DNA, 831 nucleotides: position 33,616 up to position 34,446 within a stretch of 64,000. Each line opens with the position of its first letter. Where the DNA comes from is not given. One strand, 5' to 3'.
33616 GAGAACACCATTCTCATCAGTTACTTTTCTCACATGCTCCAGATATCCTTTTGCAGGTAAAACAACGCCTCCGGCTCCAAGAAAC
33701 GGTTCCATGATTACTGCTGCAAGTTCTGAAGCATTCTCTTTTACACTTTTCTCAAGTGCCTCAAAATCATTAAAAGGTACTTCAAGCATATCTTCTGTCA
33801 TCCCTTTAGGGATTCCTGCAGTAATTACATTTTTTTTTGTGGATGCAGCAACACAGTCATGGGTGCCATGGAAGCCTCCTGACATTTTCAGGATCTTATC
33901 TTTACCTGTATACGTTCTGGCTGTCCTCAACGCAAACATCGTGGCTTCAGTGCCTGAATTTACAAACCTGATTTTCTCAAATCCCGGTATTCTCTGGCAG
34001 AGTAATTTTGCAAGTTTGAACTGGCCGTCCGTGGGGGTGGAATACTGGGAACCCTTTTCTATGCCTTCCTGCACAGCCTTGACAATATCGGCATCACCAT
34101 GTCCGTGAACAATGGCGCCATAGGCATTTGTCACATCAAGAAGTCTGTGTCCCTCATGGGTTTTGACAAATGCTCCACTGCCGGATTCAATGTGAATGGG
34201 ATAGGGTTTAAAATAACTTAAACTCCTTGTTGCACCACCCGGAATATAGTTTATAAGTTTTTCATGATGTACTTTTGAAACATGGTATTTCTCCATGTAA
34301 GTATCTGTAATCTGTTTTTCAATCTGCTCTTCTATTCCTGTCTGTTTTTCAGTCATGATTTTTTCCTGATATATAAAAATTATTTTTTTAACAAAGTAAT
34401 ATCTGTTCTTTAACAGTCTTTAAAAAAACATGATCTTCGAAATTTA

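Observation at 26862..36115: Co-directional cluster MIO aminomutase/lyase - beta-transaminase-like - Lrp - BKACE - acyl-CoA ligase - TRAP: candidate undescribed beta-amino-acid route of amino acid catabolism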

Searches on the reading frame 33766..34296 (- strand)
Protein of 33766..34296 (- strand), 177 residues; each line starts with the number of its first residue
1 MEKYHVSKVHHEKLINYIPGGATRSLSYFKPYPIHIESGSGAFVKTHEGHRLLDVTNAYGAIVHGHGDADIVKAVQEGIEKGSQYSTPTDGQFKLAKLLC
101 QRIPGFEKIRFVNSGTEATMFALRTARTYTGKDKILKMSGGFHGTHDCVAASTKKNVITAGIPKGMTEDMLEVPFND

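Call 23: search_solved_structures(query=window:33766-34296:-, max_evalue=1e-10, show_alignments=5)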
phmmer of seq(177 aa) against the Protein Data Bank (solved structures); distinct sequences matched with E-value up to 1e-10: 34.
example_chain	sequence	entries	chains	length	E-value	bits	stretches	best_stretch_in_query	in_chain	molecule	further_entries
6k8h_A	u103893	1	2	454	5.7e-35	124.1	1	14-156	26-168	Aminotransferase class-III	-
3l44_A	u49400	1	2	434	1.5e-33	119.4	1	3-177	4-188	Glutamate-1-semialdehyde 2,1-aminomutase 1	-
2epj_A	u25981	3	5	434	1.4e-32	116.3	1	9-177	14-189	Glutamate-1-semialdehyde 2,1-aminomutase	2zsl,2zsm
6ssd_A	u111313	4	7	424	1.7e-32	116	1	11-177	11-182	ForI-PLP | ForI-PMP | ForI-LCS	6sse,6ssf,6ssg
3k28_A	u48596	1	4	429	2.9e-32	115.3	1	3-176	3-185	Glutamate-1-semialdehyde 2,1-aminomutase 2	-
3bs8_A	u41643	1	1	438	1e-29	106.9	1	2-177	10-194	Glutamate-1-semialdehyde 2,1-aminomutase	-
4e77_A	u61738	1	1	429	5.6e-29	104.6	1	17-164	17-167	Glutamate-1-semialdehyde 2,1-aminomutase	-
5i92_A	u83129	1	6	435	5.9e-29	104.5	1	15-177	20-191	Glutamate-1-semialdehyde 2,1-aminomutase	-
2e7u_A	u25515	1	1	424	1e-26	97.2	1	6-165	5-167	Glutamate-1-semialdehyde 2,1-aminomutase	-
2yku_A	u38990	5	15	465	1.6e-26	96.6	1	6-145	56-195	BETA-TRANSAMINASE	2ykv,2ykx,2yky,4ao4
6iz9_A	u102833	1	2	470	1.6e-26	96.6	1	6-145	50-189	Beta-transaminase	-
4ao9_A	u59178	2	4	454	2.9e-26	95.8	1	11-145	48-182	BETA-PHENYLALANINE AMINOTRANSFERASE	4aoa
6w80_A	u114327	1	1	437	8.4e-26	94.2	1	16-177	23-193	Glutamate-1-semialdehyde 2,1-aminomutase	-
3fqa_A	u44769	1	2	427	2.3e-25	92.8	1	18-177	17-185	Glutamate-1-semialdehyde 2,1-aminomutase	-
3fq8_A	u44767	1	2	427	2.3e-25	92.8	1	18-177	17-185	Glutamate-1-semialdehyde 2,1-aminomutase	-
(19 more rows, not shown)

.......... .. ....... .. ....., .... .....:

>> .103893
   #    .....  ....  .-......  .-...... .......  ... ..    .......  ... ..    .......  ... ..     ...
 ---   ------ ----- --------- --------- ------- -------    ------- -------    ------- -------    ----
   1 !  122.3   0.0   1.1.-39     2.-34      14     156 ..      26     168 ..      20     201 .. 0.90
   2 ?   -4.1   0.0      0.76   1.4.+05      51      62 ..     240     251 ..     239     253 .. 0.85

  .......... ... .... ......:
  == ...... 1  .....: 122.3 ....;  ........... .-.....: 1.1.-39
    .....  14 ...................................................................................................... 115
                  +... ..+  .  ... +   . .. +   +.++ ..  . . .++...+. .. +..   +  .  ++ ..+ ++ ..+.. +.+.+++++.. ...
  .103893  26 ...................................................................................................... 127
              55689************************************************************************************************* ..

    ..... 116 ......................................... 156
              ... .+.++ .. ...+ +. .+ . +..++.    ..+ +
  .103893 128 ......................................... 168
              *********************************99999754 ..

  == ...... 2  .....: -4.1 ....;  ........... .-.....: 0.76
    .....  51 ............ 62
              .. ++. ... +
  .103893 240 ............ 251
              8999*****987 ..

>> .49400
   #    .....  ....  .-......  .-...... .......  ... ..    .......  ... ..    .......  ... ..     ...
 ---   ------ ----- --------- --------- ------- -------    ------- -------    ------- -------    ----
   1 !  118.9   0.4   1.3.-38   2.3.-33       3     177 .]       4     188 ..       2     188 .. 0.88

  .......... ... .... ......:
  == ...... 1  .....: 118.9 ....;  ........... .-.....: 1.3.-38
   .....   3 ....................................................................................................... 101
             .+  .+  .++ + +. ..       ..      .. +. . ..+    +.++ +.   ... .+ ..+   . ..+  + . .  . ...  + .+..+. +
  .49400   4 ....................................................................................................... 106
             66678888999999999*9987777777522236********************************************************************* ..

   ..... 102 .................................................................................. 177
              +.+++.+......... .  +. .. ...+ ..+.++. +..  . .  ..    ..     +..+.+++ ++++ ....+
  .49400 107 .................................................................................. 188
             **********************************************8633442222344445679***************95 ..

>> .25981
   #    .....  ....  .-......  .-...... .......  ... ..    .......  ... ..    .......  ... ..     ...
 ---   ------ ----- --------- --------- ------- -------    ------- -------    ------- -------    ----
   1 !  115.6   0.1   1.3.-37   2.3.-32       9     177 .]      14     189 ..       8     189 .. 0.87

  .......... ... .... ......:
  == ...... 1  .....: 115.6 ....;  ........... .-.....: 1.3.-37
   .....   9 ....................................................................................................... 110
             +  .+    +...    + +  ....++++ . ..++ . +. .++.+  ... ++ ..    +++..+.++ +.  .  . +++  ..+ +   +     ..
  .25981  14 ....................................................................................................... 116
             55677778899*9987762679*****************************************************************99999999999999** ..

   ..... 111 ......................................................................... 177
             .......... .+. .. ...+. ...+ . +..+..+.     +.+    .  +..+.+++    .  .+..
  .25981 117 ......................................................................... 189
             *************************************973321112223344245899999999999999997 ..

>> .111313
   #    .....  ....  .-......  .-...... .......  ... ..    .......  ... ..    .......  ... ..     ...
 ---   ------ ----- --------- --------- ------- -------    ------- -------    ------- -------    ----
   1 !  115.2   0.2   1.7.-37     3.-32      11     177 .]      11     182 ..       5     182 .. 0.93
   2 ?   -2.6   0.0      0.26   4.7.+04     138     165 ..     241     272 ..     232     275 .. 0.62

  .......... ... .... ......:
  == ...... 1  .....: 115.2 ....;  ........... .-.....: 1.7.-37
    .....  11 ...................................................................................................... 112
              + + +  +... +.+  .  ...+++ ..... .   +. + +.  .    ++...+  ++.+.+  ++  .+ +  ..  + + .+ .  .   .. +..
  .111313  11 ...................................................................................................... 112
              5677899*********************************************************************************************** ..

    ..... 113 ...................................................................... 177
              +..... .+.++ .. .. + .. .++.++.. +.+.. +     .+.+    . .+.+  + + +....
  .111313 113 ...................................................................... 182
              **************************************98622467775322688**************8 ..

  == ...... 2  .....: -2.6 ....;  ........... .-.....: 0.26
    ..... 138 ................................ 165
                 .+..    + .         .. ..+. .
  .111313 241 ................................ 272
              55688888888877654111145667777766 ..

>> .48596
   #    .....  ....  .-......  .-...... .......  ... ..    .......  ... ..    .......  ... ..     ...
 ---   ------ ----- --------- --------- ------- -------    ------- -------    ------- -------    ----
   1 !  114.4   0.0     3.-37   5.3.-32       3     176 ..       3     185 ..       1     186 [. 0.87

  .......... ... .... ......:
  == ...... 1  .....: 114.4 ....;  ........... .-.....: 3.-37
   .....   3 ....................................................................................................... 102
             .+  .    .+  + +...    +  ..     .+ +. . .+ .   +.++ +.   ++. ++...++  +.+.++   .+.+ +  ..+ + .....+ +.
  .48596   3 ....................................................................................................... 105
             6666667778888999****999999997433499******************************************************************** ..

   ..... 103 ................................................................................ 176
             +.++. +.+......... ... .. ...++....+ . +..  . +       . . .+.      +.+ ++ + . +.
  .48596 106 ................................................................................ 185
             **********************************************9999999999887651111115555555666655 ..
